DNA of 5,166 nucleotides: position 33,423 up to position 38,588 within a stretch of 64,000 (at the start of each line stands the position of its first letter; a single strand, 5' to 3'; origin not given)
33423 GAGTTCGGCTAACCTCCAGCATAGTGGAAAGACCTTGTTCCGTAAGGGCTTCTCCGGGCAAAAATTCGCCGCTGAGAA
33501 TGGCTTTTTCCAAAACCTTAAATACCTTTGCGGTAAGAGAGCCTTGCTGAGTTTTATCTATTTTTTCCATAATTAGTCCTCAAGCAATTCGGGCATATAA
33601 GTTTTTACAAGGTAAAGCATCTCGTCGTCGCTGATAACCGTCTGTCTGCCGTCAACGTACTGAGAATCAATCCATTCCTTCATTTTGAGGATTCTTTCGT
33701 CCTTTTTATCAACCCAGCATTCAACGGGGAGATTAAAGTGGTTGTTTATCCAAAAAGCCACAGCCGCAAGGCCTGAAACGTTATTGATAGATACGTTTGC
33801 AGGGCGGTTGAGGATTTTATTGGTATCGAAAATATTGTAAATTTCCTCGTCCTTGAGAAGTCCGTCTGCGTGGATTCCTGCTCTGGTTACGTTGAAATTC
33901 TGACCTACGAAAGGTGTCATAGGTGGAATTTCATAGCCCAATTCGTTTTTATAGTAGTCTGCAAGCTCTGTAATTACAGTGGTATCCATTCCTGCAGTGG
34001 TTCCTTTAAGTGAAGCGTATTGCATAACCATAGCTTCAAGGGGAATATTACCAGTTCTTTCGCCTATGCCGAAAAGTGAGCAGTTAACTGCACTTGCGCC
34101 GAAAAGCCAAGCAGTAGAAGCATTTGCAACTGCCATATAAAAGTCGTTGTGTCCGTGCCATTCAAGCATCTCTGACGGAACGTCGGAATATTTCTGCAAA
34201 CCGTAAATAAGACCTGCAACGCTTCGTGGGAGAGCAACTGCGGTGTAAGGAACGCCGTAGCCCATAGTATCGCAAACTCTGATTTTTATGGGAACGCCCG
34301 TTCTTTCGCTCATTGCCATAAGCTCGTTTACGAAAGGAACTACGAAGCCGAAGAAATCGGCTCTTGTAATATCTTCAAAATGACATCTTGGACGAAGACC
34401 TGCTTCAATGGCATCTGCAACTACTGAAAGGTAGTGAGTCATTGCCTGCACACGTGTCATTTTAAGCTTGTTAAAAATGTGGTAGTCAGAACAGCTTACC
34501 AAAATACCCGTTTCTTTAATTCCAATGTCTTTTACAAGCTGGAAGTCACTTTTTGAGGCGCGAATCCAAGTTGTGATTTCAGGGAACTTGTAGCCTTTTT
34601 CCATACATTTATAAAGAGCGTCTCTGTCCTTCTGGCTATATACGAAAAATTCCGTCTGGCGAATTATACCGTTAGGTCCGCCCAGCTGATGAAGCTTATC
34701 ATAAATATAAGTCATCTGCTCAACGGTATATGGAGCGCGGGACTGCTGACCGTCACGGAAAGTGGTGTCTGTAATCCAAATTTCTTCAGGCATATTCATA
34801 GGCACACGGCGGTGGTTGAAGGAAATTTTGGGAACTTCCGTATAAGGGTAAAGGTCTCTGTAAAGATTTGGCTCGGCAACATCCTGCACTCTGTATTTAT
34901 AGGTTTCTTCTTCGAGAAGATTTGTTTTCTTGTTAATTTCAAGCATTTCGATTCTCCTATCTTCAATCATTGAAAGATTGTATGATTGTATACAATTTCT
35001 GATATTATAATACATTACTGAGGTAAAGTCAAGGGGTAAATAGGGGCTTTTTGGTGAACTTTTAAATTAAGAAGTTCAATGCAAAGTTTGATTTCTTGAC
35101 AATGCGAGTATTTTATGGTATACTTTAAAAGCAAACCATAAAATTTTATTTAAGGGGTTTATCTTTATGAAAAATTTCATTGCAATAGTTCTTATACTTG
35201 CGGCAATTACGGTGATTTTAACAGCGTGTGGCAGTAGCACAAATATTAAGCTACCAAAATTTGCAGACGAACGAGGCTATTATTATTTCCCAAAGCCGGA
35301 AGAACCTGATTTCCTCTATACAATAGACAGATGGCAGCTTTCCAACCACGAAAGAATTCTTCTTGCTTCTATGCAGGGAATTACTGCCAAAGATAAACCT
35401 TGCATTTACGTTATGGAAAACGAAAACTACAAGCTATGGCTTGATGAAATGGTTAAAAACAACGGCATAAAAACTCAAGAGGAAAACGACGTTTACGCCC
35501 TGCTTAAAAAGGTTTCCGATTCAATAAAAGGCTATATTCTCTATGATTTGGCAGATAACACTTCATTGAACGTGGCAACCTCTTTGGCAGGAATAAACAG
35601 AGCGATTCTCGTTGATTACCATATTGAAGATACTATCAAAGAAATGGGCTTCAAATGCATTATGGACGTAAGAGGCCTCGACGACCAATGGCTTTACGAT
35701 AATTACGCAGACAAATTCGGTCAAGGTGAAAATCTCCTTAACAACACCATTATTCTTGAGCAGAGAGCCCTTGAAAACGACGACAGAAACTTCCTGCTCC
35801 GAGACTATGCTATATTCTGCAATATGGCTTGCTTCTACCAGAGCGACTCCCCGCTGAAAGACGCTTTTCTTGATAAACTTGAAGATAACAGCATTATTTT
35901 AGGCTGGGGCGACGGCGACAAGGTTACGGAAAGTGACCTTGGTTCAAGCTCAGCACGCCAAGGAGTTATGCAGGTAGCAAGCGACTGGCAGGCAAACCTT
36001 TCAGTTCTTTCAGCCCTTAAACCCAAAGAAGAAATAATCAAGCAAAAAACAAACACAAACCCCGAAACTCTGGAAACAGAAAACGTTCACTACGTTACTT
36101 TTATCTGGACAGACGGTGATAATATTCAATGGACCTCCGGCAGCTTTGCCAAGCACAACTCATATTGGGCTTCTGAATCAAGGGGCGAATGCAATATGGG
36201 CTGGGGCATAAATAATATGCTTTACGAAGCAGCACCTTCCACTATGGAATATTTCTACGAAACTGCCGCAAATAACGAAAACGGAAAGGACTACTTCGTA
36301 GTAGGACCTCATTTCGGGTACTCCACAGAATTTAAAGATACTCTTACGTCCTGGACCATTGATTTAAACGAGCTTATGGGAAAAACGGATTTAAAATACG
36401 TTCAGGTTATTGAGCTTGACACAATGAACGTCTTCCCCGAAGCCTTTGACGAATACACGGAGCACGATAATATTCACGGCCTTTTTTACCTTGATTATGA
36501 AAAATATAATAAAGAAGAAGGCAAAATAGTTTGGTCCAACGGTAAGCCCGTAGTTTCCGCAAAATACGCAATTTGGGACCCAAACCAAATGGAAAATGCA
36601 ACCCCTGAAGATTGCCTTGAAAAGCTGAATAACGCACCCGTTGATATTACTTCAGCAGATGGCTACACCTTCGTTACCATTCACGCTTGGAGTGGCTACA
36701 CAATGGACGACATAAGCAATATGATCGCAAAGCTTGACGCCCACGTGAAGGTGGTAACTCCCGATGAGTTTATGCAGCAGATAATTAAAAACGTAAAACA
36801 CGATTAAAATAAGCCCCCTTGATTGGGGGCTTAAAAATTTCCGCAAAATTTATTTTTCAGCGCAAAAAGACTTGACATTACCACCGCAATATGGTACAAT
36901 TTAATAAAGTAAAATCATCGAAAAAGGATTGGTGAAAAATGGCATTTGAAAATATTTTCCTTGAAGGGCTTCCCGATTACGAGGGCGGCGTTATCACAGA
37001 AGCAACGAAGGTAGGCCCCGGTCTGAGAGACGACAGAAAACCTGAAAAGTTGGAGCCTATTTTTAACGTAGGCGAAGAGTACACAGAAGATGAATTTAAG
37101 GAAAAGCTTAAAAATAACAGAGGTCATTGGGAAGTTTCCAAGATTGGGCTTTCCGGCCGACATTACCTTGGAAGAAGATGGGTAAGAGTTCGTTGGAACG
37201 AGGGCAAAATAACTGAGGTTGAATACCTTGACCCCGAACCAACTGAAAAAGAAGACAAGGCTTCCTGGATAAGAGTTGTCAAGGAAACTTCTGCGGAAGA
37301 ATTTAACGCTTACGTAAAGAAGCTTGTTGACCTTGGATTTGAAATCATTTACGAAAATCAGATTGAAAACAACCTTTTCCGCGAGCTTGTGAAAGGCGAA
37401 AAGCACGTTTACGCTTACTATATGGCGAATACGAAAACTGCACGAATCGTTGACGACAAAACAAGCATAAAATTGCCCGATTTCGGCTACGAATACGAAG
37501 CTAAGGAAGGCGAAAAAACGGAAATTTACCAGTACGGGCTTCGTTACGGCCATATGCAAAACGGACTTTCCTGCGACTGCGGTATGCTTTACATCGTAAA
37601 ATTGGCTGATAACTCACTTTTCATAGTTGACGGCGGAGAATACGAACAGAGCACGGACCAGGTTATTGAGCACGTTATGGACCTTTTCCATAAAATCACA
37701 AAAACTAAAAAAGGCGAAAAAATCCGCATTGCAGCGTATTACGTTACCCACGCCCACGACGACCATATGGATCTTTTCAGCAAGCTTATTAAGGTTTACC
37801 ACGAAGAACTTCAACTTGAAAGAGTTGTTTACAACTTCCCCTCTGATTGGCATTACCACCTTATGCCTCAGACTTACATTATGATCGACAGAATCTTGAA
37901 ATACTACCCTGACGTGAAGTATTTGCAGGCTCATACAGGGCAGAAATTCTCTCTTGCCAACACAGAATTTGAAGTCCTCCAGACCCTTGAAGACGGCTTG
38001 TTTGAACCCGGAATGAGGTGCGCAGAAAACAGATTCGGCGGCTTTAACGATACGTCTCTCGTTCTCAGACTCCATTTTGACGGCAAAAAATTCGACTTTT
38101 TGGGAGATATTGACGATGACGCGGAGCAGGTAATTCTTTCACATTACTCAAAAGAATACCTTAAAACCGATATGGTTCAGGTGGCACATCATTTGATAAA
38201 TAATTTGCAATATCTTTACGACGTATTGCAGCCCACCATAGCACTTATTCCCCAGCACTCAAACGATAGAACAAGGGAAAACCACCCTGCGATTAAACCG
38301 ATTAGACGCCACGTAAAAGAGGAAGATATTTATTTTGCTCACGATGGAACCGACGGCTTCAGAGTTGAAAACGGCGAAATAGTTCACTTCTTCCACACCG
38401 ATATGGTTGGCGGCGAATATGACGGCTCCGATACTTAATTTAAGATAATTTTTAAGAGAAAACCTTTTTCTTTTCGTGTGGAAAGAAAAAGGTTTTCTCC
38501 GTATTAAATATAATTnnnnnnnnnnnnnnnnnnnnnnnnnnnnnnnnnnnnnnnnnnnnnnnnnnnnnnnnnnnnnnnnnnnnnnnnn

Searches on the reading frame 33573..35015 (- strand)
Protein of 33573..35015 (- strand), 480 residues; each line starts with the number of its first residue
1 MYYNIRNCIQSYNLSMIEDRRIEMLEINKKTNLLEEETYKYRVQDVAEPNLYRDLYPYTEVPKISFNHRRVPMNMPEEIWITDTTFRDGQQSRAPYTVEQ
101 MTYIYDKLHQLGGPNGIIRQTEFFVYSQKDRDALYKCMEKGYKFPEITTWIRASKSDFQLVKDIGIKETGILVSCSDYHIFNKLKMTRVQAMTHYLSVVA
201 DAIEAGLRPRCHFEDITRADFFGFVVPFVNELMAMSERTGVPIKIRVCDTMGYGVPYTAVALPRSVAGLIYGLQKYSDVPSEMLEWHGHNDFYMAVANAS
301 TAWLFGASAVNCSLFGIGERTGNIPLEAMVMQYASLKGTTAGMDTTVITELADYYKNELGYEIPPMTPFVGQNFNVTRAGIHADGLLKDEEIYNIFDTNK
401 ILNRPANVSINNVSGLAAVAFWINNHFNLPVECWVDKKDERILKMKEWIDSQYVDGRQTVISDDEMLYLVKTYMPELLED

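Call 85: search_protein_families(library=pfam, proteins=[window:33573-35015:-], max_evalue=0.00001)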
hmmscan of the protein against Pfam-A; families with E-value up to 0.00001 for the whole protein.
window:33573-35015:- (480 aa): 1 family
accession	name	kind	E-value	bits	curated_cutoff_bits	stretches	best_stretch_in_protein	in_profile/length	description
PF00682.25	HMGL-like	-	3.2e-37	128.8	29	1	80-353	3-258/260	HMGL-like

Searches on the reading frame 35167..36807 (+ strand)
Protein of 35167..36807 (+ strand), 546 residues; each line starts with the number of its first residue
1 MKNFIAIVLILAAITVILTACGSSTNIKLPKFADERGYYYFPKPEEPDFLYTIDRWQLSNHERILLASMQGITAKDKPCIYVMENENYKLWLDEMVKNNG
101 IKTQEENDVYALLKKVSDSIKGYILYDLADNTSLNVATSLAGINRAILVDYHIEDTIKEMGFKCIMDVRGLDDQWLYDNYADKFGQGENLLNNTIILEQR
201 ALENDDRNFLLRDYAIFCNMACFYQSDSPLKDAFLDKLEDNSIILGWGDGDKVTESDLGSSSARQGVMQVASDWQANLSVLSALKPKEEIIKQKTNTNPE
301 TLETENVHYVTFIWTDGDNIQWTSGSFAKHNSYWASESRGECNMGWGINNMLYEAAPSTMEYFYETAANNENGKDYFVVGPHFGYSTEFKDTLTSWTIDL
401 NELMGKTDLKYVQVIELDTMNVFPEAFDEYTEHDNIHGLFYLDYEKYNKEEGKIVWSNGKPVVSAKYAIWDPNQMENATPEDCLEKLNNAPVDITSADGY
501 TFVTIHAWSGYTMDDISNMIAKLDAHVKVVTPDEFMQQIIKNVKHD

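Call 85: search_protein_families(library=pfam, proteins=[window:35167-36807:+], max_evalue=0.00001)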
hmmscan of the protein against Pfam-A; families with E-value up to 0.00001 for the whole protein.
window:35167-36807:+ (546 aa): 4 families
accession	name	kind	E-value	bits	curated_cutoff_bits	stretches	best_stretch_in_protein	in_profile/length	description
PF14323.11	GxGYxYP_C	-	1.7e-53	182.3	27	1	306-537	1-239/242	GxGYxYP putative glycoside hydrolase C-terminal domain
PF20957.2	GxGYxYP_N_2nd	-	6.6e-17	61.8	24.5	1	120-183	1-67/68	GxGYxYP_N second domain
PF16216.10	GxGYxYP_N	-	4.9e-15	55.5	23.9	1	50-115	2-69/72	GxGYxYP_N 1st domain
PF20958.2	GxGYxYP_N_3rd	-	3.1e-10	40.5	24.4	1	204-283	9-91/91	GxGYxYP third domain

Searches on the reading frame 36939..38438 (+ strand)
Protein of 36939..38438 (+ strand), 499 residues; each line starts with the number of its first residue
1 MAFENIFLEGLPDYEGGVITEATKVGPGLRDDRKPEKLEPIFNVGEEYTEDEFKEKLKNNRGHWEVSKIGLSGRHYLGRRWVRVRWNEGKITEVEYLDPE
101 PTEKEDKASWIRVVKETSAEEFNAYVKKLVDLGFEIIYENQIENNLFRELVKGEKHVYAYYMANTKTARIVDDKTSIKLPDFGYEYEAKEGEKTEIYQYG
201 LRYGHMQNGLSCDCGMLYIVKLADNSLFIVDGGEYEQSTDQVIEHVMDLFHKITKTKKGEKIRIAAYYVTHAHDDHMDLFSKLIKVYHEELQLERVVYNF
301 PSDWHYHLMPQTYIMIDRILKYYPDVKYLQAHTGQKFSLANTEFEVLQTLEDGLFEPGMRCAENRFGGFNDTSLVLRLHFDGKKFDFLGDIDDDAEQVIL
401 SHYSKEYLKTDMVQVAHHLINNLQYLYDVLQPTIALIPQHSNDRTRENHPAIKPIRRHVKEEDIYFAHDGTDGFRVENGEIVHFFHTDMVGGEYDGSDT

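Call 85: search_protein_families(library=pfam, proteins=[window:36939-38438:+], max_evalue=0.00001)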
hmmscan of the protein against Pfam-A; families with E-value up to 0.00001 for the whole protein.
window:36939-38438:+ (499 aa): 0 families

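Call 100: search_protein_families(library=pfam, proteins=[window:36939-38438:+], max_evalue=1)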
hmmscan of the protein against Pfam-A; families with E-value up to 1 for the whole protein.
window:36939-38438:+ (499 aa): 3 families
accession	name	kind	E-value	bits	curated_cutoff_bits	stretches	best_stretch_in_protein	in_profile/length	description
PF20234.3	DUF6591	-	0.017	15.4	27.1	1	105-140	29-64/228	Family of unknown function (DUF6591)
PF17760.6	UvrA_inter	-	0.12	12.7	23.3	1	249-298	6-55/109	UvrA interaction domain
PF01297.22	ZnuA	-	0.12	12.2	29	1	219-315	42-110/263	Zinc-uptake complex component A periplasmic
